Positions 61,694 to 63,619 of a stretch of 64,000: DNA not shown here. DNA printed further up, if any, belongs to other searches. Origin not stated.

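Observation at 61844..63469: Orphan 541-aa protein with an R-x4-H (HEPN-type) motif: candidate uncharacterised defence or abortive-infection nuclease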

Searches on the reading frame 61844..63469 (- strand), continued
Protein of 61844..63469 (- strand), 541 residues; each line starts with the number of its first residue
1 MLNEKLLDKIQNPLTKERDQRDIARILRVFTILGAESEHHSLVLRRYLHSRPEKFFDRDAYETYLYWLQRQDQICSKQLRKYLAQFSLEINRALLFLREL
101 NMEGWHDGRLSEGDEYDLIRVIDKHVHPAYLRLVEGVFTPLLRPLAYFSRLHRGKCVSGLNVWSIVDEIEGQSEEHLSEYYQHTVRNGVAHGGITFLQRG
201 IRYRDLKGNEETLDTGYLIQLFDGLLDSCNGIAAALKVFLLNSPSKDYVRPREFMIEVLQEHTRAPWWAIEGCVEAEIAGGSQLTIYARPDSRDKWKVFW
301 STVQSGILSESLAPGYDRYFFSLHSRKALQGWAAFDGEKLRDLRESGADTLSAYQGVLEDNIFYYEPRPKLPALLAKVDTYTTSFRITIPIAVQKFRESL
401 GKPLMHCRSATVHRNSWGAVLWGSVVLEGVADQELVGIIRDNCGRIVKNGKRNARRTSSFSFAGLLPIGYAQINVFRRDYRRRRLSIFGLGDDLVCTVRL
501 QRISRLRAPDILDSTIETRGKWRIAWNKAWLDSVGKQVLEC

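Call 27: fold_search(model_id=the predicted structure, library=viral)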
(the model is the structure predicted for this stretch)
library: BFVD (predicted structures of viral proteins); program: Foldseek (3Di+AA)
matches with E <= 10: 424; with E <= 0.001: 0
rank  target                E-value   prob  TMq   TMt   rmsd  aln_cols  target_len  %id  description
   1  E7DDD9                3.4e-02  0.11  0.08  0.06  19.8       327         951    8  Outer capsid protein VP2 [Bluetongue virus]
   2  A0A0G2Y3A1            4.5e-02  0.41  0.10  0.20  20.2       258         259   10  Uncharacterized protein [Acanthamoeba polyphaga mimivirus Kroon]
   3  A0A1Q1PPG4            8.7e-02  0.12  0.09  0.07  18.3       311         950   11  (no name in the UniProt tables at hand)
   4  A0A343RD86            9.6e-02  0.15  0.12  0.11  19.5       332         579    9  Outer capsid protein [Wad Medani virus]
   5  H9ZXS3                1.3e-01  0.09  0.10  0.07  18.5       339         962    9  (no name in the UniProt tables at hand)
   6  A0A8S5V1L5            1.5e-01  0.98  0.16  0.42   6.0       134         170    7  Lipoprotein [Myoviridae sp. ctJ2i1]
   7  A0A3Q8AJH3            1.6e-01  0.10  0.11  0.07  17.9       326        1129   10  Outer capsid protein VP2 [Changuinola virus]
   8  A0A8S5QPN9            2.7e-01  0.95  0.18  0.37   6.5       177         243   11  Uncharacterized protein [Siphoviridae sp. ct8LX107]
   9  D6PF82                2.7e-01  0.28  0.10  0.21  15.8       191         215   10  (no name in the UniProt tables at hand)
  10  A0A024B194            2.7e-01  0.28  0.11  0.18  18.2       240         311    8  Exopolyphosphatase [Bacillus phage Hakuna]
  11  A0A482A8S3            3.0e-01  0.10  0.14  0.07  24.4       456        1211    7  Outer capsid protein VP2 [Japanaut virus]
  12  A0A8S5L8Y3            3.3e-01  0.63  0.10  0.37   9.5       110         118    9  Uncharacterized protein [Siphoviridae sp. ct4T77]
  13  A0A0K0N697            3.3e-01  0.15  0.10  0.12  22.2       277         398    9  PD-(D/E)XK endonuclease-like domain-containing protein [Tsukamurella phage TIN4]
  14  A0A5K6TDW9            3.5e-01  0.06  0.09  0.14  23.5       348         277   11  RNA-dependent RNA polymerase (Fragment) [Tomato spotted wilt virus]
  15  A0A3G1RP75            3.5e-01  0.03  0.09  0.09  25.5       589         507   10  Inner core protein [Kammavanpettai virus]
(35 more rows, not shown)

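Call 29: search_protein_families(library=pfam, alignment_id=A1, max_evalue=10)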
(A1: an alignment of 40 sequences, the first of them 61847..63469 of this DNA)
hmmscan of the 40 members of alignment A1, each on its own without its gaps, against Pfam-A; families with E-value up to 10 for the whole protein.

A. member 1, window:61847-63469:- (541 aa): 0 families

B. families by the number of members that match (of 40 scanned): 8 families
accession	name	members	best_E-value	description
PF20686.2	CsoSCA_cat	2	0.084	Carboxysome Shell Carbonic Anhydrase, catalytic domain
PF00620.32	RhoGAP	2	0.28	RhoGAP domain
PF19301.5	LigXa_C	1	0.037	LigXa C-terminal domain like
PF13338.12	AbiEi_4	1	0.055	Transcriptional regulator, AbiEi antitoxin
PF06176.17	WaaY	1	0.11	Lipopolysaccharide core biosynthesis protein (WaaY)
PF20959.2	BibA_N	1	0.14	BibA adhesin stalk domain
PF20949.2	Flu_PB2_3rd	1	0.23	Influenza RNA polymerase PB2 middle domain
PF09256.16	BaffR-Tall_bind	1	0.45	BAFF-R, TALL-1 binding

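Call 30: search_solved_structures(query=A1, max_evalue=10, show_alignments=3)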
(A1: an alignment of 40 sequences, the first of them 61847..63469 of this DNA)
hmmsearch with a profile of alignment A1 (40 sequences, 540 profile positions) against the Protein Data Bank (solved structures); distinct sequences matched with E-value up to 10: 3.
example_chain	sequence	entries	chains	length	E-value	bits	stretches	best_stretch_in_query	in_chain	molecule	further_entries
9lqd_A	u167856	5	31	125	0.2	13.5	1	396-457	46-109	SAM lyase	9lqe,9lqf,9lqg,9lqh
9gad_A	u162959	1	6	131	0.22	13.3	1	396-457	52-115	SAM-AMP Lyase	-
9gab_D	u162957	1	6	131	0.22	13.3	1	396-457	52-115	SAM-AMP Lyase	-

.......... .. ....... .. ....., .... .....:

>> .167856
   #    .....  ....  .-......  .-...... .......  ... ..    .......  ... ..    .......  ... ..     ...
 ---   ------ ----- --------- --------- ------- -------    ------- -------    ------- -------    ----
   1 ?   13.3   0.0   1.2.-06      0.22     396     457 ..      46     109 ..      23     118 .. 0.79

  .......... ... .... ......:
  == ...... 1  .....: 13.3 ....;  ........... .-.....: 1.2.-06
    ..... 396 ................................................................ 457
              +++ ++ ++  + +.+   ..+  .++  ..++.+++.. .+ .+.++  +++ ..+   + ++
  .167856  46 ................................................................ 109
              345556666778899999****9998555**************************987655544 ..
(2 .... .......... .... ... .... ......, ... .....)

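Call 36: search_protein_families(library=padloc, alignment_id=A2, max_evalue=0.00001)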
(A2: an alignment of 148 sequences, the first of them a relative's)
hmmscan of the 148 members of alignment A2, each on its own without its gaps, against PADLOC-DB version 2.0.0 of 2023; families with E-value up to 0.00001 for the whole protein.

A. member 1, L008:6210-9575:- (1121 aa): 0 families

B. families by the number of members that match (of 148 scanned): 87 families (the first 25 are shown)
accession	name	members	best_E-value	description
PDLC04134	mad2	4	1.2e-51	mads_2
PDLC04140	mad8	4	1e-36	mads_8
PDLC04135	mad3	3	9.6e-109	mads_3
PDLC03021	MTase_I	2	5.2e-35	Type I methyltransferase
PDLC02980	AriA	2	9.4e-11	-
PDLC03348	MTase_II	2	1.4e-08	Type II methyltransferase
PDLC03598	REase_MTase_IIG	1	0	Type IIG restriction enzyme-methyltransferase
PDLC03029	MTase_I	1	2.4e-247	Type I methyltransferase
PDLC04105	HerA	1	3.8e-154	-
PDLC05036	PDC-S54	1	2.3e-129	-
PDLC02188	HerA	1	9.9e-103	-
PDLC03599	REase_MTase_IIG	1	2.1e-98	Type IIG restriction enzyme-methyltransferase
PDLC03627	REase_MTase_IIG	1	1.2e-88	Type IIG restriction enzyme-methyltransferase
PDLC04102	HerA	1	4.6e-87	-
PDLC04104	HerA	1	9.1e-87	-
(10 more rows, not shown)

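Call 37: search_protein_families(library=pfam, alignment_id=A2, max_evalue=0.00001)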
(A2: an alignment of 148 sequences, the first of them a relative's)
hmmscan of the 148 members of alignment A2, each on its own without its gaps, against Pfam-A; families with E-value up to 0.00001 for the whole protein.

A. member 1, L008:6210-9575:- (1121 aa): 2 families
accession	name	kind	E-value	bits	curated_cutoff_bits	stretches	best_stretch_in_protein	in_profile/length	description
PF03176.21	MMPL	-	8.6e-121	403.4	20.5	2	45-374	2-331/333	MMPL family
PF01476.26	LysM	-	2.7e-15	56.5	20.9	1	1077-1120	1-43/43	LysM domain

B. families by the number of members that match (of 148 scanned): 190 families (the first 25 are shown)
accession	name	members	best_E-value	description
PF00400.38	WD40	2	1.1e-75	WD domain, G-beta repeat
PF25174.1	Beta-prop_THOC3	2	4.9e-74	THOC3 beta-propeller domain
PF25173.1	Beta-prop_WDR3_1st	2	1e-68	WDR3 first beta-propeller domain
PF02384.22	N6_Mtase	2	5e-65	N-6 DNA Methylase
PF00884.28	Sulfatase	2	5.9e-54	Sulfatase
PF24814.1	WD40_Prp19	2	4e-51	Prp19 WD40 domain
PF25175.1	Beta-prop_WDR5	2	3.7e-50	WDR5 beta-propeller domain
PF24817.1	WD40_WDHD1_1st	2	3.1e-46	WDHD1 first WD40 domain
PF01261.30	AP_endonuc_2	2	4.6e-44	Xylose isomerase-like TIM barrel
PF24807.1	WD40_CDC20-Fz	2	1.1e-41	CDC20/Fizzy WD40 domain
PF25172.1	Beta-prop_WDR3_2nd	2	6.8e-40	WDR3 second beta-propeller domain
PF00005.33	ABC_tran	2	2.8e-39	ABC transporter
PF01936.24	NYN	2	1.8e-38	NYN domain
PF24805.1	EIF3I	2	2.7e-36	EIF3I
PF25168.1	Beta-prop_WDR36-Utp21_2nd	2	7.7e-34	WDR36/Utp21 second beta-propeller domain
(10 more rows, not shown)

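Call 54: search_protein_representatives(alignment_id=A1)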
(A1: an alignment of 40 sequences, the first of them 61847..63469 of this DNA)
Query: 40 sequences, 540 profile positions. Proteins with E-value up to 0.001 (for the whole library): 536; up to 1e-10: 415; up to 1e-30: 225. The best 150 are listed.
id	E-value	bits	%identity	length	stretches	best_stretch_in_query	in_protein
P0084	5.9e-248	840.3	-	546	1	2-535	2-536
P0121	2.8e-216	735.8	-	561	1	1-537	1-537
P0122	4.3e-202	689.0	-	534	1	5-534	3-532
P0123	4.0e-199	679.2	-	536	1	3-535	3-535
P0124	4.7e-199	678.9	-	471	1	73-535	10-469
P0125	4.8e-189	645.9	-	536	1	10-535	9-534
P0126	2.6e-188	643.5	-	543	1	3-533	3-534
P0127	4.2e-188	642.8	-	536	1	8-533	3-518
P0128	5.7e-184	629.1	-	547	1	8-533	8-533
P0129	4.7e-183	626.1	-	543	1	13-536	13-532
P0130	8.6e-181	618.7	-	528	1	10-532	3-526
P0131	1.7e-177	607.7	-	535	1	8-533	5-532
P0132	1.0e-176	605.2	-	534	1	3-532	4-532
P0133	1.9e-175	601.0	-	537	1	8-534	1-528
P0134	2.3e-175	600.7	-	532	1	2-536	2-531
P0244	4.4e-80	286.3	-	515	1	20-511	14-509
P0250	4.8e-77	276.3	-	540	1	9-528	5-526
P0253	4.4e-75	269.8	-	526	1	10-525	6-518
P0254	2.2e-74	267.4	-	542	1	22-530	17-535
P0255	4.0e-74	266.6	-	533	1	10-526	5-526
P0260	5.8e-70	252.9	-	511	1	41-504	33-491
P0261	2.5e-69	250.8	-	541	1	20-530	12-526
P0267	1.6e-66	241.5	-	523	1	20-531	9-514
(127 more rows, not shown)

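Call 56: search_solved_structures(query=A4, max_evalue=10, show_alignments=2)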
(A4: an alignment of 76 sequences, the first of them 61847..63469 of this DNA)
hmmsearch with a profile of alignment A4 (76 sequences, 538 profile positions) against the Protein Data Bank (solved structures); distinct sequences matched with E-value up to 10: 3.
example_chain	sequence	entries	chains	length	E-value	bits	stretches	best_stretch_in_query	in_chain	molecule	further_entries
8bbq_A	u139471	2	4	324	0.36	12.5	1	310-368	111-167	Core tyrosinase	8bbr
5dqn_A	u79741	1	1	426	2.8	9.6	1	175-213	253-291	Cytochrome P450 CYP125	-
4apy_A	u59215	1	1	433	2.8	9.6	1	175-213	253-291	P450 HEME-THIOLATE PROTEIN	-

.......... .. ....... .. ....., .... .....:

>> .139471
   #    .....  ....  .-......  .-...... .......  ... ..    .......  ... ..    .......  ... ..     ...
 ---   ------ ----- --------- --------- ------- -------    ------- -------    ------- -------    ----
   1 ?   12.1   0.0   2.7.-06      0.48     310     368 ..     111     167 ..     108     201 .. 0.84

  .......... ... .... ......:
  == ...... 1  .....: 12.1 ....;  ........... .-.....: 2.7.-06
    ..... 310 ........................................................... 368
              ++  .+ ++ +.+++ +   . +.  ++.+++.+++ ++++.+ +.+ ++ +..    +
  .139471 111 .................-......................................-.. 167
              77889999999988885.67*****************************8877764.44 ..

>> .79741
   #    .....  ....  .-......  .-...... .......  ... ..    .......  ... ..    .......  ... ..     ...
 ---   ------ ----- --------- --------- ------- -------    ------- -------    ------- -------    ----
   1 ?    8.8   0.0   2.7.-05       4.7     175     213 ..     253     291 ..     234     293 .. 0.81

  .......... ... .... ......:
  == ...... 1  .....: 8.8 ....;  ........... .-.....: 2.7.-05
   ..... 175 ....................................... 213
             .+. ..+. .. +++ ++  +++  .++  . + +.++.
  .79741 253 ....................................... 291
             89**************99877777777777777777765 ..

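Call 57: search_dna_similar(query=window:61847-63469:-, collection=plasmids, mode=protein, max_evalue=0.001)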
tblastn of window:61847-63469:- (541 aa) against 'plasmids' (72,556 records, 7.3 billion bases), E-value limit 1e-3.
No match.

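Call 58: search_dna_similar(query=window:61847-63469:-, collection=phages, mode=protein, max_evalue=0.001)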
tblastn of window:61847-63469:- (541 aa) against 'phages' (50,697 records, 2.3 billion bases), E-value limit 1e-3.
No match.

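Call 61: find_encoding_contigs(protein=P0011, flank=8000, max_places=1)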
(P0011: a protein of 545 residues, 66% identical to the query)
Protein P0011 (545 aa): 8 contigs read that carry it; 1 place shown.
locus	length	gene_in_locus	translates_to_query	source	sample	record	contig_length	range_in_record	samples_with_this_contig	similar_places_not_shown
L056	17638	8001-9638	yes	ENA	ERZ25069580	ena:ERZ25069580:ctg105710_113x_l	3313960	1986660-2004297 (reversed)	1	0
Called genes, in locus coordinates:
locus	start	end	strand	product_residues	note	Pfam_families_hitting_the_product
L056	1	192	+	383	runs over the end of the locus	-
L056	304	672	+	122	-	PF00436:SSB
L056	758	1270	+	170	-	PF04002:RadC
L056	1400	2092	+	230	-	-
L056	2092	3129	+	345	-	PF02384:N6_Mtase (faint), PF19587:DUF6094, PF05175:MTS (weak)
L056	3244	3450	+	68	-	-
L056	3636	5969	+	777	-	PF04851:ResIII (faint), PF00271:Helicase_C (weak)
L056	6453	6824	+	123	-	-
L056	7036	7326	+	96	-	-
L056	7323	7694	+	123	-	-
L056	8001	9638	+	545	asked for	-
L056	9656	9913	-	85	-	-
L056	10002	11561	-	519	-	-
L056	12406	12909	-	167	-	PF09339:HTH_IclR (weak)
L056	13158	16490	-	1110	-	PF13091:PLDc_2 (weak), PF00176:SNF2-rel_dom (faint), PF04851:ResIII (faint), PF00271:Helicase_C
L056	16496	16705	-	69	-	-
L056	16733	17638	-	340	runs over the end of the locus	-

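Call 62: find_encoding_contigs(protein=P0050, flank=8000, max_places=1)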
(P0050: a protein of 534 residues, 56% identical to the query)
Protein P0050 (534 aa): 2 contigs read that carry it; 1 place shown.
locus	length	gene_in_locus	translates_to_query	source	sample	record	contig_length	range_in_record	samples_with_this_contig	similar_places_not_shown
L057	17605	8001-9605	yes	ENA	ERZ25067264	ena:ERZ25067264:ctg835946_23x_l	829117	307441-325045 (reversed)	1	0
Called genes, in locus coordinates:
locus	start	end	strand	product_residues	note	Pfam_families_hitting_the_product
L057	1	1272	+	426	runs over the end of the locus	PF13701:DDE_Tnp_1_4, PF01609:DDE_Tnp_1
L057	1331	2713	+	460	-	PF05598:DUF772, PF01609:DDE_Tnp_1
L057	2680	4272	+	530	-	PF02195:ParB_N (weak), PF01555:N6_N4_Mtase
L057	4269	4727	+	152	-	PF18932:DUF5681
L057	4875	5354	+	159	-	PF04298:Zn_peptidase_2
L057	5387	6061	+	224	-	PF13489:Methyltransf_23, PF00891:Methyltransf_2, PF01209:Ubie_methyltran (weak), PF13847:Methyltransf_31, PF08241:Methyltransf_11, PF08242:Methyltransf_12, PF13649:Methyltransf_25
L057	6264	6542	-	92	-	-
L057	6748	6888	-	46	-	-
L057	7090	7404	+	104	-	-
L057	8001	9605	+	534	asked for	-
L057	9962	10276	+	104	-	PF01527:HTH_Tnp_1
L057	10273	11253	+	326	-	PF13276:HTH_21, PF00665:rve, PF13683:rve_3, PF13333:rve_2 (weak)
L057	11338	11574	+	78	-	-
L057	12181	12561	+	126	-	PF01527:HTH_Tnp_1 (weak), PF13518:HTH_28 (weak)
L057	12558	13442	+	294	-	PF13276:HTH_21, PF00665:rve (weak), PF13683:rve_3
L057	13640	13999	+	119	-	-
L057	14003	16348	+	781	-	PF23139:OB_YrrC, PF14520:HHH_5 (weak), PF14490:HHH_RecD2, PF13245:AAA_19, PF13604:AAA_30, PF01443:Viral_helicase1 (faint), PF18335:SH3_13, PF13538:UvrD_C_2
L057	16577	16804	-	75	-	-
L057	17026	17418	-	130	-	-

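Call 63: find_encoding_contigs(protein=P0073, flank=8000, max_places=1)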
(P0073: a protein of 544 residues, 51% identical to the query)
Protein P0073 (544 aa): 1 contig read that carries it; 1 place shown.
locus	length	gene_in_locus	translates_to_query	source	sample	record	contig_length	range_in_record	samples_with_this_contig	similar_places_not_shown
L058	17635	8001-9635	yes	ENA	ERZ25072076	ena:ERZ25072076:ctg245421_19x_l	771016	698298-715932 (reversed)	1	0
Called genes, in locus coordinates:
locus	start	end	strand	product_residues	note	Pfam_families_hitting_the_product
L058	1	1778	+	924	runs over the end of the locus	PF13620:CarboxypepD_reg, PF13715:CarbopepD_reg_2 (weak), PF07715:Plug, PF00593:TonB_dep_Rec_b-barrel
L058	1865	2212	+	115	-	PF02604:PhdYeFM_antitox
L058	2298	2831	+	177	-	PF13302:Acetyltransf_3, PF13420:Acetyltransf_4 (weak), PF00583:Acetyltransf_1, PF13523:Acetyltransf_8 (weak)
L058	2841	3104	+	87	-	-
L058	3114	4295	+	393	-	PF04326:SLFN_AlbA_2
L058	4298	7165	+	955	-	PF00270:DEAD, PF04851:ResIII, PF18766:SWI2_SNF2, PF00271:Helicase_C (weak), PF08463:EcoEI_R_C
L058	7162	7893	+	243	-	PF01420:Methylase_S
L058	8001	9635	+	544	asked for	-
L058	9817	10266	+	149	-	-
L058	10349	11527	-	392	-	PF12844:HTH_19 (faint), PF13560:HTH_31, PF24250:HVO_2718 (faint), PF01381:HTH_3, PF06114:Peptidase_M78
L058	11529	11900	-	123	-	-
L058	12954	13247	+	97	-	PF01381:HTH_3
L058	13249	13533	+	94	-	PF01381:HTH_3, PF12844:HTH_19 (weak), PF13560:HTH_31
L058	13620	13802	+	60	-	PF27535:RelB3_C (weak)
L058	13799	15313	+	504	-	PF12161:HsdM_N, PF02384:N6_Mtase, PF01170:UPF0020 (weak), PF07669:Eco57I (weak)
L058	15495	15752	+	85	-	PF05016:ParE_toxin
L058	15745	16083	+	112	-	PF01381:HTH_3, PF12844:HTH_19 (weak), PF13560:HTH_31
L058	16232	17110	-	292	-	-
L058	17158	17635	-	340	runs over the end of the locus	PF04055:Radical_SAM, PF06463:Mob_synth_C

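Call 64: find_encoding_contigs(protein=P0056, flank=8000, max_places=1)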
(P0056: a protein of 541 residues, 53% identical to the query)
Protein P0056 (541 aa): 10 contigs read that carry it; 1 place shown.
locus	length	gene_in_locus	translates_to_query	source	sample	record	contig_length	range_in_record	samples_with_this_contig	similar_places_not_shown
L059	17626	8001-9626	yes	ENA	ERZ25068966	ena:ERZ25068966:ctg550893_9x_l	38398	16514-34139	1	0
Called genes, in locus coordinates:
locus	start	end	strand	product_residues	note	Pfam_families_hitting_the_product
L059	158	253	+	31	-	-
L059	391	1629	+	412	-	PF07690:MFS_1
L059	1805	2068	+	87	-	PF04365:BrnT_toxin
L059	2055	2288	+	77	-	-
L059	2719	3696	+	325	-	-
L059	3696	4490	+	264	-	PF02567:PhzC-PhzF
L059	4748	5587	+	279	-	PF13489:Methyltransf_23 (weak), PF01209:Ubie_methyltran (weak), PF13649:Methyltransf_25, PF13847:Methyltransf_31, PF08241:Methyltransf_11, PF08242:Methyltransf_12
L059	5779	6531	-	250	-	-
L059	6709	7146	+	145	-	PF08570:DUF1761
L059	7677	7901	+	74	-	PF05713:MobC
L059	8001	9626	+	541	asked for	-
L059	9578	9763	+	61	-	PF05713:MobC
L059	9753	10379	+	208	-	-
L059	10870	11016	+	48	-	-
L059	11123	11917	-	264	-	PF12686:DUF3800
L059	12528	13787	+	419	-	PF01547:SBP_bac_1, PF13416:SBP_bac_8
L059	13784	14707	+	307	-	PF00528:BPD_transp_1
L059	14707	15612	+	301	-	PF00528:BPD_transp_1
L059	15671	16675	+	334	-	PF05448:AXE1 (weak), PF01738:DLH (weak), PF12740:PETase (weak), PF00326:Peptidase_S9 (weak)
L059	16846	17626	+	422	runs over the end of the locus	-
